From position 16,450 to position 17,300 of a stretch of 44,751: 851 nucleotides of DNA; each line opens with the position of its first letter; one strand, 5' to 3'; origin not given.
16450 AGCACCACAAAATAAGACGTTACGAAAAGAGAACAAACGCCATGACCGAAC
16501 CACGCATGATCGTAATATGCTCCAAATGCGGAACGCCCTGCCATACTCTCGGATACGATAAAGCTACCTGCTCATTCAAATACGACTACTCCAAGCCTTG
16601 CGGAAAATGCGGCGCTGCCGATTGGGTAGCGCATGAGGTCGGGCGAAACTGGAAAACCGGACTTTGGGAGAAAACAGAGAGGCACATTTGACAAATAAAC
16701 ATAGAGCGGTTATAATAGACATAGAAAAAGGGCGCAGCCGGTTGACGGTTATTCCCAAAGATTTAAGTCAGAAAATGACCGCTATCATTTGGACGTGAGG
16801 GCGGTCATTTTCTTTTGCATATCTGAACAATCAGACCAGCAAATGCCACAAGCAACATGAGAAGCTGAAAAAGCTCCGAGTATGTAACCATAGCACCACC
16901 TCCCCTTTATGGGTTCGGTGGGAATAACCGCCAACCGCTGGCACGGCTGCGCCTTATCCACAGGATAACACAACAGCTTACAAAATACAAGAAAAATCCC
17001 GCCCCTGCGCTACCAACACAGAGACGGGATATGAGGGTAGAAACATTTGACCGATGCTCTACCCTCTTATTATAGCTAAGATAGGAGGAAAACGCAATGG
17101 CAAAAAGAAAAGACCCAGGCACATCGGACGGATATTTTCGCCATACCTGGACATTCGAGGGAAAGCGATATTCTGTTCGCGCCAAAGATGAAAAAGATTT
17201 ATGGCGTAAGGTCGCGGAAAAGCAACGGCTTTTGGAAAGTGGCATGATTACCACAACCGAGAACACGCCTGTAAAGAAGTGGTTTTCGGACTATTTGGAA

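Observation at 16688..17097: Module 1 of a three-copy family: consensus-promoter ~90-nt hairpin RNA convergent with a 28-aa hydrophobic peptide ORF (type I toxin-antitoxin-like), abutting int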

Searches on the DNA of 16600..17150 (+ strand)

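Call 7: search_rna_families(source=window, start=16600, end=17150, threshold=evalue, max_evalue=10)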
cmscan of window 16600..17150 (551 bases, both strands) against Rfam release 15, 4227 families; matches with E-value up to 10: 4.
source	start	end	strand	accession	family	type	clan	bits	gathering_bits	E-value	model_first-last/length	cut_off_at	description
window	16772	16818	+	RF00489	ctRNA_p42d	Gene; antisense;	-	22.1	50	0.026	1-46/46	no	ctRNA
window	16995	17077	+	RF00238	ctRNA_pND324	Gene; antisense;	-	21.6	45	1.2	1-86/86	no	ctRNA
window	16983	17069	+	RF02891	AgrB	Gene; antisense;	-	15.3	40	8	1-84/84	no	ArsR-gov region gene B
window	16799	16854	-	RF00039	DicF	Gene; antisense;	-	12.2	48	8.8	1-52/52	no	DicF RNA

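Call 66: search_dna_similar(query=window:16688-16990:+, collection=phages, mode=distant, max_evalue=0.001, max_rows=15)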
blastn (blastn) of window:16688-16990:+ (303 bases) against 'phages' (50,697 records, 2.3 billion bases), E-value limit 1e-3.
No match.
